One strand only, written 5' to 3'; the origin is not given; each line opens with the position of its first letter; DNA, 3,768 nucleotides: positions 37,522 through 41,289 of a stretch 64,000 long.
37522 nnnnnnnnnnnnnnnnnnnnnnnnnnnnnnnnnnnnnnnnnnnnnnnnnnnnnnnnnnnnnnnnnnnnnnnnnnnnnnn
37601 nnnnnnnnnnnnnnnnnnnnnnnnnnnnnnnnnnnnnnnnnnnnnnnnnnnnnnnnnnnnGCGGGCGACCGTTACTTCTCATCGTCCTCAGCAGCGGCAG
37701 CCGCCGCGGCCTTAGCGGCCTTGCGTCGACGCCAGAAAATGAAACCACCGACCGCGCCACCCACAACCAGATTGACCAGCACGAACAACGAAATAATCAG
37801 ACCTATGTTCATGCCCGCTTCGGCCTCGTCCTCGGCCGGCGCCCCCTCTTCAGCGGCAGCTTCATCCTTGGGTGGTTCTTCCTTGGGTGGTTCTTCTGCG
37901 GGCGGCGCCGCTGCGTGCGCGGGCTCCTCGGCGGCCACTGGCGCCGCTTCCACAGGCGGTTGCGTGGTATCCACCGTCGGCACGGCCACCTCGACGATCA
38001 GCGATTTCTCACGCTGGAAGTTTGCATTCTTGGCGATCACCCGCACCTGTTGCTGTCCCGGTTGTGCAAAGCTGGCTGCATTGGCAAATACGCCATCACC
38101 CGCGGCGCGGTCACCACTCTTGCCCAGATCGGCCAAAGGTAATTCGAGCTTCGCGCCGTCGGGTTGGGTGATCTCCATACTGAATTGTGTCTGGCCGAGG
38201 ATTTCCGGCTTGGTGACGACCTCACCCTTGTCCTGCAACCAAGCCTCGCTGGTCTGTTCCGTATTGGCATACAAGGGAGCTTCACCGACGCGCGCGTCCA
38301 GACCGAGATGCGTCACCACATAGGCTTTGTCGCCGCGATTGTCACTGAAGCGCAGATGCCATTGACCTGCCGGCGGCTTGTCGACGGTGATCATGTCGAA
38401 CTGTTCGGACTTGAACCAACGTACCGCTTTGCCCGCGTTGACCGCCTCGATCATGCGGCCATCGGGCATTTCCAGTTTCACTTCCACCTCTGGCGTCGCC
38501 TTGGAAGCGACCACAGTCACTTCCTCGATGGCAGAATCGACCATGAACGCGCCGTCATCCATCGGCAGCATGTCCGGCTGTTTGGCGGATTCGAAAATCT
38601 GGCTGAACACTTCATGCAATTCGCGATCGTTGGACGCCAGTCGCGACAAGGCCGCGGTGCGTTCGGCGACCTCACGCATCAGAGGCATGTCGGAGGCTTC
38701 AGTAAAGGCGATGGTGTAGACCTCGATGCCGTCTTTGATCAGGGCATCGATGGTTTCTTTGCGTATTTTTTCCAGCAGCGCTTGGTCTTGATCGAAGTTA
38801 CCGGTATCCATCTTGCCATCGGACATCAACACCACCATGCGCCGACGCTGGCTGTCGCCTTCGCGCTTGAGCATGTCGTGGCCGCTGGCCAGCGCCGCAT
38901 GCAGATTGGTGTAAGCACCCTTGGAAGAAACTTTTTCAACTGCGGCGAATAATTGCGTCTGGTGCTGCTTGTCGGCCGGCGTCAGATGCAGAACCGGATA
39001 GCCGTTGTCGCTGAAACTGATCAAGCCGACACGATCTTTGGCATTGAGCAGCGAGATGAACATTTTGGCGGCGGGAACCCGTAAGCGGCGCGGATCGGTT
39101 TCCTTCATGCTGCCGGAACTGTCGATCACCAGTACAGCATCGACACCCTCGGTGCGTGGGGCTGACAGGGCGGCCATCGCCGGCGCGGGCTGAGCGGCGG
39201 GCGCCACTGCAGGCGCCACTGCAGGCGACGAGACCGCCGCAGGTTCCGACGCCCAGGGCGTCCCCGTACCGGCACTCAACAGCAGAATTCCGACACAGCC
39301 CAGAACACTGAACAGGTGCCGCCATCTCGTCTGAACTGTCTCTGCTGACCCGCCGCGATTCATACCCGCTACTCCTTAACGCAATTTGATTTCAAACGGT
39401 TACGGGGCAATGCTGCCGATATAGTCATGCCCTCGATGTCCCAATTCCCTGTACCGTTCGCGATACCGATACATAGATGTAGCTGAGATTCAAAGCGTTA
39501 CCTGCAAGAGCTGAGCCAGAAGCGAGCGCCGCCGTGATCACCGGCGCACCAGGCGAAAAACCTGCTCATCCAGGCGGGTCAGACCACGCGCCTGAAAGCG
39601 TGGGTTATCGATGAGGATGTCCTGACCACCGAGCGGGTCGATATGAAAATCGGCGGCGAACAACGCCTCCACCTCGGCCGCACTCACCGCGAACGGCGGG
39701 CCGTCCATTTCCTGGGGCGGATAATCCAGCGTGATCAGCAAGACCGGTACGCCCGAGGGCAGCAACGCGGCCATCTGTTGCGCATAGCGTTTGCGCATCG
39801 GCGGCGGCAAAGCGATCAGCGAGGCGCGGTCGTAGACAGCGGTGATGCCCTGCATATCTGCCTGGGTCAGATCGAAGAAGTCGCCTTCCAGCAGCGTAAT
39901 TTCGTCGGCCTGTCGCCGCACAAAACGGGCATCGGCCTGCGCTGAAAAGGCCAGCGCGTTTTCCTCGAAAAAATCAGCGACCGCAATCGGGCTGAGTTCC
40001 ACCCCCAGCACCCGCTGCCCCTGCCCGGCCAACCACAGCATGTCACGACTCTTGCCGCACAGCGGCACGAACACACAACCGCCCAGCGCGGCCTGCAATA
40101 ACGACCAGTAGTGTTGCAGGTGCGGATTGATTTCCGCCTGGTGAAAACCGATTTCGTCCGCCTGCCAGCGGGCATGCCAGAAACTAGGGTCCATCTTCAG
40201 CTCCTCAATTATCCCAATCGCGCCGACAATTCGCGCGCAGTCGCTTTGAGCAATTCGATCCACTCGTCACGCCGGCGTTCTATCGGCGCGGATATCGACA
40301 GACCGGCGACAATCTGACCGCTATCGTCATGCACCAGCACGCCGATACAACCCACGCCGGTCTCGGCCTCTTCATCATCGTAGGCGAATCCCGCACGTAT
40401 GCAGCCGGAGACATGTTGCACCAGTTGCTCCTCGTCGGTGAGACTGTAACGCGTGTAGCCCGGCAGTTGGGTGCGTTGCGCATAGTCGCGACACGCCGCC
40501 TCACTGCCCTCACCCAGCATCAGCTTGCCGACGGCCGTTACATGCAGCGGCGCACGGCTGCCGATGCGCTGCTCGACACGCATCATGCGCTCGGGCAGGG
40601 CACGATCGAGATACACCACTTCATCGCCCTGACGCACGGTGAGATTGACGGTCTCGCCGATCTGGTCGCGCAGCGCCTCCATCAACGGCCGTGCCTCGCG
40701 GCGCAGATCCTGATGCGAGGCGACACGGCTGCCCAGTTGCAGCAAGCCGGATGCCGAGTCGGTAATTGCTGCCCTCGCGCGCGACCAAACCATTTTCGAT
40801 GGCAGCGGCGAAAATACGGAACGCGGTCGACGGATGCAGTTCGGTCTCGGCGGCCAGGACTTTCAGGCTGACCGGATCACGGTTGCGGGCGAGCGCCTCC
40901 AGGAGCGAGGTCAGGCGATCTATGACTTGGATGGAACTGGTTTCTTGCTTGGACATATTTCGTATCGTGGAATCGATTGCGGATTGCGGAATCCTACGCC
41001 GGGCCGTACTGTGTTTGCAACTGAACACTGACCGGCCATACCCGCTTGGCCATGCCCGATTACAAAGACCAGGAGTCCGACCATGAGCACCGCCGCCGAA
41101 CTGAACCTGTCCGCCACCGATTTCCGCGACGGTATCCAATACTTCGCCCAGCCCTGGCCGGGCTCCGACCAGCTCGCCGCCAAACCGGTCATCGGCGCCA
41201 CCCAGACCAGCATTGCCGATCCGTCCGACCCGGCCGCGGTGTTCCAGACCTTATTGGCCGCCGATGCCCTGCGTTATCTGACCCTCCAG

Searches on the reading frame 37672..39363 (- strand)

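Call 67: search_protein_families(library=pfam, proteins=[window:37672-39363:-], max_evalue=0.00001)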
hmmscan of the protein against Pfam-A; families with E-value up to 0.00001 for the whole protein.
window:37672-39363:- (563 aa): 3 families
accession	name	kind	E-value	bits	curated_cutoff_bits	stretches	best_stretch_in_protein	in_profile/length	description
PF13519.12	VWA_2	-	5.6e-17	62.7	27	1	77-183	2-106/107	von Willebrand factor type A domain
PF00092.34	VWA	-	5.7e-17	62.9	23.8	1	75-253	1-172/174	von Willebrand factor type A domain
PF23560.1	GBD_Hemicentin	-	3.8e-06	27.2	27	1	271-342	18-88/100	Hemicentin galactose-binding domain-like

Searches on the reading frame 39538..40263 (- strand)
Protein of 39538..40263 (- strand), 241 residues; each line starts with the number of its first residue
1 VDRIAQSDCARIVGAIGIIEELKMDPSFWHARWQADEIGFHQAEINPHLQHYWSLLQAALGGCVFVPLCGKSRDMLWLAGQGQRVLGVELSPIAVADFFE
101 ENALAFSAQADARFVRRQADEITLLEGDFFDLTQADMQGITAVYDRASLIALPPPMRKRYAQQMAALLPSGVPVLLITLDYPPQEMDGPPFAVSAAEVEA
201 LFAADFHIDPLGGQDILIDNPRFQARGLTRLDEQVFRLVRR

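Call 59: search_protein_families(library=pfam, proteins=[window:39538-40263:-], max_evalue=0.001)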
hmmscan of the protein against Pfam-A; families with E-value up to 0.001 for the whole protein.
window:39538-40263:- (241 aa): 1 family
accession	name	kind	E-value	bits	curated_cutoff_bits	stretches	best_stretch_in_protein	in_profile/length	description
PF05724.17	TPMT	-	5.9e-74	248.8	26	1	24-240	1-217/218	Thiopurine S-methyltransferase (TPMT)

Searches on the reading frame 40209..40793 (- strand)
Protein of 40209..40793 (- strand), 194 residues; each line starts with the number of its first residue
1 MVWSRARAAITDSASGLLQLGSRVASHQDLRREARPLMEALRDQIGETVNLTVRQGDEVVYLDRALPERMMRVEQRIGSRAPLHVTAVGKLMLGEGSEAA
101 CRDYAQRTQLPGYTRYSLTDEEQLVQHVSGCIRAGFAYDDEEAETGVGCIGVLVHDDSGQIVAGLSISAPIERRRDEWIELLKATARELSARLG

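Call 59: search_protein_families(library=pfam, proteins=[window:40209-40793:-], max_evalue=0.001)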
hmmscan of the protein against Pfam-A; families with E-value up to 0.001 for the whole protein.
window:40209-40793:- (194 aa): 1 family
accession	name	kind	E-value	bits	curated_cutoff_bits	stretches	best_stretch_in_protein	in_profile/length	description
PF01614.24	IclR_C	-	5.7e-41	140.4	24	1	24-190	3-173/174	Bacterial transcriptional regulator IclR C-terminal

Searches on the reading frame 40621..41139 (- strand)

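Call 59: search_protein_families(library=pfam, proteins=[window:40621-41139:-], max_evalue=0.001)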
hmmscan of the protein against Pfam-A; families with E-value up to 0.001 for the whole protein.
window:40621-41139:- (172 aa): 3 families
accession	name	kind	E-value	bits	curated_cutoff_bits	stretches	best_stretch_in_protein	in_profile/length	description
PF09339.16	HTH_IclR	-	9.6e-09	35.3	22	1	73-122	2-51/52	IclR helix-turn-helix domain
PF12802.13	MarR_2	-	2.9e-05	24.6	27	1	79-124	10-55/61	MarR family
PF25213.1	HVO_A0261_N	-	0.0002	21.6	35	1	77-128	14-63/86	HVO_A0261 N-terminal domain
